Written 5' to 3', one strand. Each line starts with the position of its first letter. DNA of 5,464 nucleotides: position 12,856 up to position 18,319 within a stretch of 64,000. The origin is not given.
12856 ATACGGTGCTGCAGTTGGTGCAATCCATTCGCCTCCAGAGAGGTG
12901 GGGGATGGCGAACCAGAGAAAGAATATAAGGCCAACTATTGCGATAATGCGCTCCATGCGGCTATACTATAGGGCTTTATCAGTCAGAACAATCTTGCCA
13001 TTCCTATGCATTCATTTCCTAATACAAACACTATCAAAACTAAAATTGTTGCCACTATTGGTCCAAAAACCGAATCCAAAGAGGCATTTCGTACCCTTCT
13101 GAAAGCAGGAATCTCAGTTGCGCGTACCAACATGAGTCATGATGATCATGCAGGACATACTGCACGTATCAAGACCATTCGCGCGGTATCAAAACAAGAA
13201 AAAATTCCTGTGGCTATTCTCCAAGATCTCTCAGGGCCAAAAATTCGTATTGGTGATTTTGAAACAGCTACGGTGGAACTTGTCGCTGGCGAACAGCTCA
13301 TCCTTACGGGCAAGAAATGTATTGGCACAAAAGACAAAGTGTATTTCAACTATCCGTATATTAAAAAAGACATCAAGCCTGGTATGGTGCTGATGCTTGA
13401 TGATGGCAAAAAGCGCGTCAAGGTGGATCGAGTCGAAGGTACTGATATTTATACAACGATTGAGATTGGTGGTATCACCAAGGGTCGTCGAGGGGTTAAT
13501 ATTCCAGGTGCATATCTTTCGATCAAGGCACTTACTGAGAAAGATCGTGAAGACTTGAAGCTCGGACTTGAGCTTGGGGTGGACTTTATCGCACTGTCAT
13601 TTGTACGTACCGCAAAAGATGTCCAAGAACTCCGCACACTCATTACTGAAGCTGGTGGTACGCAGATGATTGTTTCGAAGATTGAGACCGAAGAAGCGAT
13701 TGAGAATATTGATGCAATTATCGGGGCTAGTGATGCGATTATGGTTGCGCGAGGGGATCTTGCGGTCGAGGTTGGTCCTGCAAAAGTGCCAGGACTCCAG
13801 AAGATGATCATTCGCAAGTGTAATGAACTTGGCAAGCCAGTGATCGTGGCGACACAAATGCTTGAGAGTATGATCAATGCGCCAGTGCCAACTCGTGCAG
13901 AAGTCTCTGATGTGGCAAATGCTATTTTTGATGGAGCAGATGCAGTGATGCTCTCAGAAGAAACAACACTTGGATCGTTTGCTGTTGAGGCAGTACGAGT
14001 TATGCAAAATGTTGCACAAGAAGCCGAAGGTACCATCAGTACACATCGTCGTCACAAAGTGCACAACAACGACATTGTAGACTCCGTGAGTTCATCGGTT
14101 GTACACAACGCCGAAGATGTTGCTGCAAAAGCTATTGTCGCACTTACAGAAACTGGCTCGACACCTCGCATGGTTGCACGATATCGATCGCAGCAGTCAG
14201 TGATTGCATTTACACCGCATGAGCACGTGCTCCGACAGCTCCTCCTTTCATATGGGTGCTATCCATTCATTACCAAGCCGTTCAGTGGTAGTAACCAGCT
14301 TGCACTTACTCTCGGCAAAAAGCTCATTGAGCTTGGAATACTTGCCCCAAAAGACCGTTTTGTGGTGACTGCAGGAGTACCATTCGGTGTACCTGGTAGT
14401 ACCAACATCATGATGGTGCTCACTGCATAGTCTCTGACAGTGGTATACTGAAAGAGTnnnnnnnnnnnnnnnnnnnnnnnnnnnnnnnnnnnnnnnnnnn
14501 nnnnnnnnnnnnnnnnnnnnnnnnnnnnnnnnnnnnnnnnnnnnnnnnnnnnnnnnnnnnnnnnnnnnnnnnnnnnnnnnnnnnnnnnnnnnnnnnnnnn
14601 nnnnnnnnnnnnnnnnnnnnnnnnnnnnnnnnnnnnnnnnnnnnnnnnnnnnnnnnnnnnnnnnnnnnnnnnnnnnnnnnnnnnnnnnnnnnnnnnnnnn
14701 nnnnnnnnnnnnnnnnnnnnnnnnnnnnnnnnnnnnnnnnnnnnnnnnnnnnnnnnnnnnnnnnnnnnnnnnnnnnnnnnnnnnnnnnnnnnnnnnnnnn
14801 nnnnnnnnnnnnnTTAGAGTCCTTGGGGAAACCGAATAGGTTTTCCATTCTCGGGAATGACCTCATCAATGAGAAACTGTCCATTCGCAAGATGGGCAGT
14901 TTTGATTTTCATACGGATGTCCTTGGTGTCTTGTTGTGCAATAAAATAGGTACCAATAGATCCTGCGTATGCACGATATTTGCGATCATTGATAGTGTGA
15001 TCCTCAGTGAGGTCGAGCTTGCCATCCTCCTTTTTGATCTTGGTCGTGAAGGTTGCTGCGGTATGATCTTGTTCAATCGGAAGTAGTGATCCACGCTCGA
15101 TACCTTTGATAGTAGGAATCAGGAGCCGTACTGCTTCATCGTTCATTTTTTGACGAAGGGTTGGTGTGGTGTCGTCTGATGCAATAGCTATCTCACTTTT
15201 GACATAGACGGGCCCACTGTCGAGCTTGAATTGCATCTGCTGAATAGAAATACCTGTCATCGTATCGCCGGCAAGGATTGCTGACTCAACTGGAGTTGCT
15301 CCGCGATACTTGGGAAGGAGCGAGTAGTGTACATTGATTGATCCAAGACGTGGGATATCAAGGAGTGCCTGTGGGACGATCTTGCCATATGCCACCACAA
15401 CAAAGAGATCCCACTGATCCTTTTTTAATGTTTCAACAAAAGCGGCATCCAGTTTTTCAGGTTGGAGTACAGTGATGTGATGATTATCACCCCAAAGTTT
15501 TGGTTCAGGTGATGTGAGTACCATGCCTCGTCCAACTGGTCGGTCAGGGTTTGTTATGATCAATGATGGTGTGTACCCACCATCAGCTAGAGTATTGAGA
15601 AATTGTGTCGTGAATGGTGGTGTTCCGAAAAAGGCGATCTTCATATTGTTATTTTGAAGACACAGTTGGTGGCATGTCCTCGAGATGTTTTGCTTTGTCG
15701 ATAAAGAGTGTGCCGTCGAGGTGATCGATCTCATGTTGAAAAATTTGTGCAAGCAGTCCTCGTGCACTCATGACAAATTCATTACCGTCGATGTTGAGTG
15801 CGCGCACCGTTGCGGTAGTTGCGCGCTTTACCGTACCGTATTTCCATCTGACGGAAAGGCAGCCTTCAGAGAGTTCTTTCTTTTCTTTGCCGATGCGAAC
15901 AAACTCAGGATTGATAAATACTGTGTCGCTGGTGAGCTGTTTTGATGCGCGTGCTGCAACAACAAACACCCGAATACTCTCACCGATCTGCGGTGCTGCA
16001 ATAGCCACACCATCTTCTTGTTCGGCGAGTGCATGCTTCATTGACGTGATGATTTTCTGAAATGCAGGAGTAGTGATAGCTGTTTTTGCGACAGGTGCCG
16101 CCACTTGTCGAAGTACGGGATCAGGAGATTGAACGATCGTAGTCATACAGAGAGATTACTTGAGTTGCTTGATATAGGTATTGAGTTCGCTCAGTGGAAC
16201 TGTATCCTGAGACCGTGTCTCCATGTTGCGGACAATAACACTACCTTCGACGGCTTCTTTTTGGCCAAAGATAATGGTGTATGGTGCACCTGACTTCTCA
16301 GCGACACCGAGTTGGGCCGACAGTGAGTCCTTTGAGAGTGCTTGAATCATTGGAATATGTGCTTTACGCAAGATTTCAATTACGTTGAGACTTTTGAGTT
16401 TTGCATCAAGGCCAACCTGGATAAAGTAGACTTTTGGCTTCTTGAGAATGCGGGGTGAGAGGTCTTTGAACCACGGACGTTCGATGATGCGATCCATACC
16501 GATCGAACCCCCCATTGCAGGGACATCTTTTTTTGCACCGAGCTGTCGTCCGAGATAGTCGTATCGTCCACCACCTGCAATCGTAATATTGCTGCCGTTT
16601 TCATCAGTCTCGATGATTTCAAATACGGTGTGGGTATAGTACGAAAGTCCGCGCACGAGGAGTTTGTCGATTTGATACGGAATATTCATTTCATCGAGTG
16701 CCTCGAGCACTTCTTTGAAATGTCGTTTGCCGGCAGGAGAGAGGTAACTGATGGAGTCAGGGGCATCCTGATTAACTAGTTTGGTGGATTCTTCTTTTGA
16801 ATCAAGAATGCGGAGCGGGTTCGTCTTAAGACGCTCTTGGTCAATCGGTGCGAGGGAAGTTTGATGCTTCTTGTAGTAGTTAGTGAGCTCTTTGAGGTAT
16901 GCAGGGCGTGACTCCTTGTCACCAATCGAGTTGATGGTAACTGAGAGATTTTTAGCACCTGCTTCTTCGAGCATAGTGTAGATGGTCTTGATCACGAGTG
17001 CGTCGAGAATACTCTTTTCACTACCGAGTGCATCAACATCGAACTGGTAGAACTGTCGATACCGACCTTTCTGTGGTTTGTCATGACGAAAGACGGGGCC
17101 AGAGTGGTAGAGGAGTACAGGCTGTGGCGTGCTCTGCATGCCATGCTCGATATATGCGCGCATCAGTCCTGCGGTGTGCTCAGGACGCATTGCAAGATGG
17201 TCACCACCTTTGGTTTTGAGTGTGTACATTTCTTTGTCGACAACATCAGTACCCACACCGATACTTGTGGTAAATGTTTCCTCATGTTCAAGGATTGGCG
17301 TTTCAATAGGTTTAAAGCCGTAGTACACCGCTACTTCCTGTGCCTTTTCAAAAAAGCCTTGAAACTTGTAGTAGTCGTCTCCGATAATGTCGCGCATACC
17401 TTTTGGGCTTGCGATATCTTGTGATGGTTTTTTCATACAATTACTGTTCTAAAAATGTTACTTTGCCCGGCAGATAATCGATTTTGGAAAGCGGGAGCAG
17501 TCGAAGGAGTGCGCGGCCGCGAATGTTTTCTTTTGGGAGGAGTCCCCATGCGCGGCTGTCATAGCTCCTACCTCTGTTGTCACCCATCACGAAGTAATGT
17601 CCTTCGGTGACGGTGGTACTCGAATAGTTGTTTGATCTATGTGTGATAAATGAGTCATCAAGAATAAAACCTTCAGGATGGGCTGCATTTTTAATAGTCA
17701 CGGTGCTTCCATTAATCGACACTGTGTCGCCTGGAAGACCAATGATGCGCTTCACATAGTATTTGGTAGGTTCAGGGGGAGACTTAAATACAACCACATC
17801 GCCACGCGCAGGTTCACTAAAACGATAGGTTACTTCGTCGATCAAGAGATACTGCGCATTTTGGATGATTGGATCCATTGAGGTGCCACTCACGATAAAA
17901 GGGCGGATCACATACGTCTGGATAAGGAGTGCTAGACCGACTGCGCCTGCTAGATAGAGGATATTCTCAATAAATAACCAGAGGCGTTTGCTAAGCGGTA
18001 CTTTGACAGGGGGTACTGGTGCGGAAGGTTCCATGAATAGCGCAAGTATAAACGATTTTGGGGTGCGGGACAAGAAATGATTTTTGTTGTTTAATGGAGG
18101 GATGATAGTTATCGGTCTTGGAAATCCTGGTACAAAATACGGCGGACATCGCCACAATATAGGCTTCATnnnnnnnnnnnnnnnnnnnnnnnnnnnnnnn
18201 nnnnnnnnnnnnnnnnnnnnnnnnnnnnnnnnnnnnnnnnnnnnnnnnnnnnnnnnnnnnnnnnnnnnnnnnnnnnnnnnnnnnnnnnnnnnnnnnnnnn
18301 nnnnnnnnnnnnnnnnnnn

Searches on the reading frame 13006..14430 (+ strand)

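Call 47: search_protein_families(library=pfam, proteins=[window:13006-14430:+], max_evalue=0.00001)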
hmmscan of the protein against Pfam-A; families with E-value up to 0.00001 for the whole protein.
window:13006-14430:+ (474 aa): 2 families
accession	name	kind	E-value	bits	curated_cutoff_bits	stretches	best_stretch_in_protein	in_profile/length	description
PF00224.27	PK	-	4.3e-109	365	30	1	11-330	3-328/328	Pyruvate kinase, barrel domain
PF02887.21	PK_C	-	9.3e-32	110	28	1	359-472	1-114/114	Pyruvate kinase, alpha/beta domain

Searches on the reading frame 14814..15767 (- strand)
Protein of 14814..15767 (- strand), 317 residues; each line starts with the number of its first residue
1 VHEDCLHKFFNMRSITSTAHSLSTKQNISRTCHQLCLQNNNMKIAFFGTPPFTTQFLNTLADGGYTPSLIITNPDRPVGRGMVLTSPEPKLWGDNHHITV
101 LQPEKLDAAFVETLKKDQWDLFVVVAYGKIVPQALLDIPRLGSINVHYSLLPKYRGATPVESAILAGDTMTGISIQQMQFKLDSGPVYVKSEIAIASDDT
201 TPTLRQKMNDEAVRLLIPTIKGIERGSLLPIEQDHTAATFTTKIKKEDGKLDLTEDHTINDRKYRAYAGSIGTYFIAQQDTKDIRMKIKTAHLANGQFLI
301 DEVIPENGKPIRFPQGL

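Call 48: search_protein_families(library=pfam, proteins=[window:14814-15767:-], max_evalue=0.00001)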
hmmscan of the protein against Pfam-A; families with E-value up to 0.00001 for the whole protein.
window:14814-15767:- (317 aa): 1 family
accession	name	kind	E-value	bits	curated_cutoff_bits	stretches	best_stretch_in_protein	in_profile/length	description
PF00551.24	Formyl_trans_N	-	9.8e-36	123.6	26.1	1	42-218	1-179/181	Formyl transferase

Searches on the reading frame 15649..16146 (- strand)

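Call 48: search_protein_families(library=pfam, proteins=[window:15649-16146:-], max_evalue=0.00001)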
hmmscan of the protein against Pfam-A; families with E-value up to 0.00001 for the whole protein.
window:15649-16146:- (165 aa): 1 family
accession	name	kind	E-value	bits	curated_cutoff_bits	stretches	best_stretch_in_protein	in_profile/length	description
PF01327.26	Pep_deformylase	-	1.8e-45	154.8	22.8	1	2-156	2-154/156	Polypeptide deformylase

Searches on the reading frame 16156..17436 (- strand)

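Call 48: search_protein_families(library=pfam, proteins=[window:16156-17436:-], max_evalue=0.00001)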
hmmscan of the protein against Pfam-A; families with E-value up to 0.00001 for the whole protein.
window:16156-17436:- (426 aa): 3 families
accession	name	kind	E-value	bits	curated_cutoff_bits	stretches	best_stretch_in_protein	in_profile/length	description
PF13393.11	tRNA-synt_His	-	5.8e-31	108.3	25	1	13-317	1-308/308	Histidyl-tRNA synthetase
PF00587.30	tRNA-synt_2b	-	8.9e-14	52.4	29.3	1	71-303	1-149/179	tRNA synthetase class II core domain (G, H, P, S and T)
PF03129.25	HGTP_anticodon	-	6.5e-11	42.7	21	1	348-424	17-93/94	Anticodon binding domain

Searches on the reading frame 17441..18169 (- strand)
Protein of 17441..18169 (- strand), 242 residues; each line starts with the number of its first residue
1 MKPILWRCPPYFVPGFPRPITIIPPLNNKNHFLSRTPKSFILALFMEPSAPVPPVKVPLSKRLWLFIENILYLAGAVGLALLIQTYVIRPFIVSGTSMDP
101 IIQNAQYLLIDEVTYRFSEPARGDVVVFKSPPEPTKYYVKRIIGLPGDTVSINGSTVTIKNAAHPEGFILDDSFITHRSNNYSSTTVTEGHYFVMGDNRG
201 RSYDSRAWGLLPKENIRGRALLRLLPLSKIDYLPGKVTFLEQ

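Call 48: search_protein_families(library=pfam, proteins=[window:17441-18169:-], max_evalue=0.00001)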
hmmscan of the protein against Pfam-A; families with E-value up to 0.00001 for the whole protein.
window:17441-18169:- (242 aa): 1 family
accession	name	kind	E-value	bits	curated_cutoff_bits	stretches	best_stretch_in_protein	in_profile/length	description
PF10502.14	Peptidase_S26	-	2.4e-44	151.7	22.9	1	68-223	3-166/168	Signal peptidase, peptidase S26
